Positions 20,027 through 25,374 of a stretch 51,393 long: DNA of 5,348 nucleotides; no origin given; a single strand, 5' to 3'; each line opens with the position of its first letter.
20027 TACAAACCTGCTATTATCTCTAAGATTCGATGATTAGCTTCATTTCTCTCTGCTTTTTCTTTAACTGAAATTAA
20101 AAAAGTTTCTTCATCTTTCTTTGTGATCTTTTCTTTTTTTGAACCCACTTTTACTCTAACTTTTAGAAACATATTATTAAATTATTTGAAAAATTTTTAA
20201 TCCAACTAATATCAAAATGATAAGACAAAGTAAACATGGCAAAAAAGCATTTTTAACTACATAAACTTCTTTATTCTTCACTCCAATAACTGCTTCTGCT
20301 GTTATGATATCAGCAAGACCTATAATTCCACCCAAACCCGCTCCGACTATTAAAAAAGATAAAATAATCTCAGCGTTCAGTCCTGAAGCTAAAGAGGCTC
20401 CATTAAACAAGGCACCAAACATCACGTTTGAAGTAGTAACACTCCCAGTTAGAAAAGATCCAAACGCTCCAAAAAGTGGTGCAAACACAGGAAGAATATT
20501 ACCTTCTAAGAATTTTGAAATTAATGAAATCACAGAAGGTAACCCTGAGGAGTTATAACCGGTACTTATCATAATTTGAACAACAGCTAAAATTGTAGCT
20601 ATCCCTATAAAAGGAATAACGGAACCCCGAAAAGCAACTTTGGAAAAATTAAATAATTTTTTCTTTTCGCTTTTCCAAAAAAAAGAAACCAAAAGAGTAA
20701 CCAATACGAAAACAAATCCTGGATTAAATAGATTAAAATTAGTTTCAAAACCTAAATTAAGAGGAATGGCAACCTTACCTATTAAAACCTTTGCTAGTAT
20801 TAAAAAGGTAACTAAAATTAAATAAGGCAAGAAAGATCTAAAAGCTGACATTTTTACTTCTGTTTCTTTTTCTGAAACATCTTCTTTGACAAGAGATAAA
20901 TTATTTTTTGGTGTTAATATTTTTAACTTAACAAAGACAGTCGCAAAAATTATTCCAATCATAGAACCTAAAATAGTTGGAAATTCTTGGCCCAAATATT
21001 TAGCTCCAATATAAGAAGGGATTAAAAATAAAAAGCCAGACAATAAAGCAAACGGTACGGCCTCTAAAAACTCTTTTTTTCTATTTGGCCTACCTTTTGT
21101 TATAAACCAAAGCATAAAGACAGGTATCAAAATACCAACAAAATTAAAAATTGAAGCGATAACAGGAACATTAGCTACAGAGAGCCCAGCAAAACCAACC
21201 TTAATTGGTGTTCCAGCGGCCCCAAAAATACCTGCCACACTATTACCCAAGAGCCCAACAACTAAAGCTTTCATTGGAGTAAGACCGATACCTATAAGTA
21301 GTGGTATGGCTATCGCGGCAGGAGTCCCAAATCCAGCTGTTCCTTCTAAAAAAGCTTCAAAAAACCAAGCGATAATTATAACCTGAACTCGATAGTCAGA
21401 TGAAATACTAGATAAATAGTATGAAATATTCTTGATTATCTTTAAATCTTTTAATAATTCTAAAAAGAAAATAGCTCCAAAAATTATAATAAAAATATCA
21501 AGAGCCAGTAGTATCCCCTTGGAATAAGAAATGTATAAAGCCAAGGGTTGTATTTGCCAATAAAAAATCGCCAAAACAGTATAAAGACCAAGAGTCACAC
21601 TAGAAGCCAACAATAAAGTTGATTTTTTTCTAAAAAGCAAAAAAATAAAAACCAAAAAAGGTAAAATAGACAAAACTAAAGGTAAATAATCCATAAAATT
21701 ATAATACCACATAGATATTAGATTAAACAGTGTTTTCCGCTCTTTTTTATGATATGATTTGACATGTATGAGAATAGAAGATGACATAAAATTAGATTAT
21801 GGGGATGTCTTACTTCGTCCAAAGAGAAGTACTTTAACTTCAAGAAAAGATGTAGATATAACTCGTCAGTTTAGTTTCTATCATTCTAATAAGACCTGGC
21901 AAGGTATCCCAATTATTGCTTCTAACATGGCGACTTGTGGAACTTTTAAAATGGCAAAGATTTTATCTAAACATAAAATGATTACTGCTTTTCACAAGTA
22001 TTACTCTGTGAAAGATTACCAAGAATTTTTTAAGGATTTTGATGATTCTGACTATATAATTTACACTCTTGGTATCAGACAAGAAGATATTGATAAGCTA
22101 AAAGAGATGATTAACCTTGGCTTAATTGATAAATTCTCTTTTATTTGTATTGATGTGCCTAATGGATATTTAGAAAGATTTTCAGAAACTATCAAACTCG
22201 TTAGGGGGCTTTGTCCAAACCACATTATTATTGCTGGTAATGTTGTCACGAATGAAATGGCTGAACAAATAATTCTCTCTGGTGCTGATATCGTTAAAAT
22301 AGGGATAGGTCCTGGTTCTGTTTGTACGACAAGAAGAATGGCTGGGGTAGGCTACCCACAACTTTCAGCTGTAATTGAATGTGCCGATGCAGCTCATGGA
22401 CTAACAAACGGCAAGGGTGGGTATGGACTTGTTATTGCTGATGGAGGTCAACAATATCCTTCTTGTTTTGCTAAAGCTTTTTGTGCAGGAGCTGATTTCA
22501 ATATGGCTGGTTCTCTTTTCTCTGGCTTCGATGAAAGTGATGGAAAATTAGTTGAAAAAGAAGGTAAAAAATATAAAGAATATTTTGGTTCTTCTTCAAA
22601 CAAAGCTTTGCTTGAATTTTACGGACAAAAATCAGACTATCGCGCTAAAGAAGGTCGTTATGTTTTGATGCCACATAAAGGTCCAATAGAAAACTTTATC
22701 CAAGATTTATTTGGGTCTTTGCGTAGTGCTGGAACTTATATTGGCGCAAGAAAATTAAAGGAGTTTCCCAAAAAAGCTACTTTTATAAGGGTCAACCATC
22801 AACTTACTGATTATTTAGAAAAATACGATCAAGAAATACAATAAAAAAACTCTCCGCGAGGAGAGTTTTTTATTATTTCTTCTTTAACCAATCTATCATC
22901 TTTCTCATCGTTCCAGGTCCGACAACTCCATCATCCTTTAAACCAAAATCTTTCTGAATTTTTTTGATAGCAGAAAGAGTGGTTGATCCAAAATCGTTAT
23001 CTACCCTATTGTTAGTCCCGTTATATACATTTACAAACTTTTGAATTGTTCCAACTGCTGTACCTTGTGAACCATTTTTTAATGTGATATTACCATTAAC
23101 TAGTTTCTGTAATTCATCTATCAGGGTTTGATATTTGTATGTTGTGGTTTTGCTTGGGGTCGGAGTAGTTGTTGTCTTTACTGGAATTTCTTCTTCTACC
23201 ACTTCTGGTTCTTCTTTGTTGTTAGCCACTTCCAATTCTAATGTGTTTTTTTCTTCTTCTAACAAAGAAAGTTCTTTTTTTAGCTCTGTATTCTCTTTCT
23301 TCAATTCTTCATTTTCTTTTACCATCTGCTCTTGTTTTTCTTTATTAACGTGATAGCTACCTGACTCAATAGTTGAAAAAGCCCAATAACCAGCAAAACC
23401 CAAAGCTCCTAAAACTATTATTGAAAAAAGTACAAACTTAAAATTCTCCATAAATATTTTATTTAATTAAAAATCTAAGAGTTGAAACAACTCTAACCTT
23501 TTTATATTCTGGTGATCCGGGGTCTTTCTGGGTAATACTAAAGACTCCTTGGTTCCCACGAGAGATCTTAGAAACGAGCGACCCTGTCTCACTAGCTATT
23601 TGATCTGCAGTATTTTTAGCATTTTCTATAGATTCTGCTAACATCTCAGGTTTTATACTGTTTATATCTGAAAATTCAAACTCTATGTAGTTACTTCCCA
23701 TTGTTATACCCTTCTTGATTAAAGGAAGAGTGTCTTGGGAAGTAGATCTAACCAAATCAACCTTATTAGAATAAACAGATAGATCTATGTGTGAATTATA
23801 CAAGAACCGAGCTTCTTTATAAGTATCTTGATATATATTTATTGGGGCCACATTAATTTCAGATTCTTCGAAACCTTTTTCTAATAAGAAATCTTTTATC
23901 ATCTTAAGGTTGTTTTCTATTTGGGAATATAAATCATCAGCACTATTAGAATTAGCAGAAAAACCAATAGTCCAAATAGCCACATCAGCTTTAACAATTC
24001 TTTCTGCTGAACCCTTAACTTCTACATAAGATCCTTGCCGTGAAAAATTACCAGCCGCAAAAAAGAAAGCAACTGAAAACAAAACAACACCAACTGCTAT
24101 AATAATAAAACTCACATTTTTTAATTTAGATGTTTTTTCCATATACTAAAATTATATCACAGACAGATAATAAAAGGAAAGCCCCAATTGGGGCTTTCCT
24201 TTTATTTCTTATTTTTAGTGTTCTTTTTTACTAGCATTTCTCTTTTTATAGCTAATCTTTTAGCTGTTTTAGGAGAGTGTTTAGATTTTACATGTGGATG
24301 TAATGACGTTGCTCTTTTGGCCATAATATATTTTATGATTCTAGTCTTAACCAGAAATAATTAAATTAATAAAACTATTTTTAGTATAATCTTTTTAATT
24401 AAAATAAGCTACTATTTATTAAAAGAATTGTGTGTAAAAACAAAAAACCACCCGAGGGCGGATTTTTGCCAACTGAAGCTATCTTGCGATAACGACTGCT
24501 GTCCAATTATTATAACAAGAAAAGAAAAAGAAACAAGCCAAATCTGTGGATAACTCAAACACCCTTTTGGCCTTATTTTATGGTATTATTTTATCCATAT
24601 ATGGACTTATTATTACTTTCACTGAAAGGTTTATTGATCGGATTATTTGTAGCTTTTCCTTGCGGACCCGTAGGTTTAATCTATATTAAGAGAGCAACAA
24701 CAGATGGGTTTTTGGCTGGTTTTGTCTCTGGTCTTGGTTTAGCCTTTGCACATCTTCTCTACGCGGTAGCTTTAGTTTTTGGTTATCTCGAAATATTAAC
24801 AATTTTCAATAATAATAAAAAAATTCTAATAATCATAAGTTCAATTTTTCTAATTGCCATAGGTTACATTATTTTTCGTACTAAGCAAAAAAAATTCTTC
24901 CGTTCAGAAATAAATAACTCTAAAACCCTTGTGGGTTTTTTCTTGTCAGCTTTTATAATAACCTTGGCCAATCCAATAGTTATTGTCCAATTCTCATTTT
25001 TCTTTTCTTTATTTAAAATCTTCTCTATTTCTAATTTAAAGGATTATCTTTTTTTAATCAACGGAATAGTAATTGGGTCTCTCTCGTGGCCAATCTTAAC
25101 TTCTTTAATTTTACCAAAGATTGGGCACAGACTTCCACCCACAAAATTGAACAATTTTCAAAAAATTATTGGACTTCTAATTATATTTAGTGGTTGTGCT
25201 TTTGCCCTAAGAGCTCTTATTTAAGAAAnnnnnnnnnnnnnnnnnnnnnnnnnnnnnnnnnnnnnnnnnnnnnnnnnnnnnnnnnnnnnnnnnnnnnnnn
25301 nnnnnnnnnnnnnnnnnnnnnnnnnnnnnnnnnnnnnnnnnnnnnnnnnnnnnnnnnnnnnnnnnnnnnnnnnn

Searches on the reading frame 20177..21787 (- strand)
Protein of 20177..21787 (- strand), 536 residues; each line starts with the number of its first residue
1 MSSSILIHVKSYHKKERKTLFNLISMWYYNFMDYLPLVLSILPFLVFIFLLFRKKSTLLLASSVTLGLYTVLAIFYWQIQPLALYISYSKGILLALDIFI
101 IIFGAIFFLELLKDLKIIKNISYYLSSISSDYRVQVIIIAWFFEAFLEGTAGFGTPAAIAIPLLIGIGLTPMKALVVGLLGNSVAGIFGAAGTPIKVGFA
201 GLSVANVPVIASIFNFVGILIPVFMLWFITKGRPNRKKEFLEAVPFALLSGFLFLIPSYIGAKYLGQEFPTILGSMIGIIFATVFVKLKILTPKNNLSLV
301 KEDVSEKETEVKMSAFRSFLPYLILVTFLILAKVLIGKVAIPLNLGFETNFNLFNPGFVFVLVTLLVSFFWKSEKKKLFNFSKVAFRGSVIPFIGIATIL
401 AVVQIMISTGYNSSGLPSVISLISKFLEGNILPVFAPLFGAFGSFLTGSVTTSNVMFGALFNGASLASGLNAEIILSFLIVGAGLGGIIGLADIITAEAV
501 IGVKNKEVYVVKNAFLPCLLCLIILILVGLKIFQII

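Call 21: search_protein_families(library=pfam, proteins=[window:20177-21787:-], max_evalue=0.001)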
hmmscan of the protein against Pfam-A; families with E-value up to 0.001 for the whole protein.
window:20177-21787:- (536 aa): 1 family
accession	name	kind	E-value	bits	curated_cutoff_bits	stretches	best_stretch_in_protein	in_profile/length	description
PF02652.20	Lactate_perm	-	1.6e-73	248.7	27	2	38-333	4-297/522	L-lactate permease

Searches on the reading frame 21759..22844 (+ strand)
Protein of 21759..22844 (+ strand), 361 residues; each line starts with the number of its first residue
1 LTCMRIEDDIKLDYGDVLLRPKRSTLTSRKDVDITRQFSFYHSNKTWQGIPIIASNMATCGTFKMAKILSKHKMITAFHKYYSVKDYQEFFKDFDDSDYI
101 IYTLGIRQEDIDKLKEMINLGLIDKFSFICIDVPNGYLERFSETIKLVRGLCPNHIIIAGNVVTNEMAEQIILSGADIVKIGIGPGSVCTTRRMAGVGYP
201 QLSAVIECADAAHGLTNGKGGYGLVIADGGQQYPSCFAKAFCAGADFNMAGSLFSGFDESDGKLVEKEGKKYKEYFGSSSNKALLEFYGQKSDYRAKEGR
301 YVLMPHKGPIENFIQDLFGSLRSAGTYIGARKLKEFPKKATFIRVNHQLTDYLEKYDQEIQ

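Call 21: search_protein_families(library=pfam, proteins=[window:21759-22844:+], max_evalue=0.001)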
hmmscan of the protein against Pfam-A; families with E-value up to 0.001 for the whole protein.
window:21759-22844:+ (361 aa): 1 family
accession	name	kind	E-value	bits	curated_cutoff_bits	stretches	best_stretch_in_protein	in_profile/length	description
PF00478.31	IMPDH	-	1.5e-66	225.2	25.6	1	12-347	2-336/345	IMP dehydrogenase / GMP reductase domain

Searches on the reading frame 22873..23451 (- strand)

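Call 22: search_protein_families(library=pfam, proteins=[window:22873-23451:-], max_evalue=0.001)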
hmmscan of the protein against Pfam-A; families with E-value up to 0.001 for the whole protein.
window:22873-23451:- (192 aa): 1 family
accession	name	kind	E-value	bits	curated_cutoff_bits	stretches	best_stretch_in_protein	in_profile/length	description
PF01471.23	PG_binding_1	-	7e-11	42.6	23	1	130-185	2-57/57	Putative peptidoglycan binding domain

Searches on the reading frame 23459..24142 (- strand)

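Call 22: search_protein_families(library=pfam, proteins=[window:23459-24142:-], max_evalue=0.001)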
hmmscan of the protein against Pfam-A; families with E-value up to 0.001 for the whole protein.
window:23459-24142:- (227 aa): 1 family
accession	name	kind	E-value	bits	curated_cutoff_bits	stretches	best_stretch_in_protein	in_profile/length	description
PF04402.19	SIMPL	-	8.2e-18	65.8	25.2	1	40-195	1-160/205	Protein of unknown function (DUF541)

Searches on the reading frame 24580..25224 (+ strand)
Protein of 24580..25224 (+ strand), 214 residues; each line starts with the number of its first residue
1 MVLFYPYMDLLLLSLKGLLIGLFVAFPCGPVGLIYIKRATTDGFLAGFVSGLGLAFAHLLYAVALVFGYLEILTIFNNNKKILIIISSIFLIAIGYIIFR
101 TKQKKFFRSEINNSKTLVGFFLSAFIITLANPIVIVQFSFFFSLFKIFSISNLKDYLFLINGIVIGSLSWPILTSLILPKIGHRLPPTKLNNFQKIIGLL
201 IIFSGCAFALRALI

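Call 22: search_protein_families(library=pfam, proteins=[window:24580-25224:+], max_evalue=0.001)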
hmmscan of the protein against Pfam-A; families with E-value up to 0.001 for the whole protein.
window:24580-25224:+ (214 aa): 1 family
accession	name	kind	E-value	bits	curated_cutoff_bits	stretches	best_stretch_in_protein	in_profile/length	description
PF01810.24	LysE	-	3.7e-18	66.2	25.6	1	22-210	1-191/193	LysE type translocator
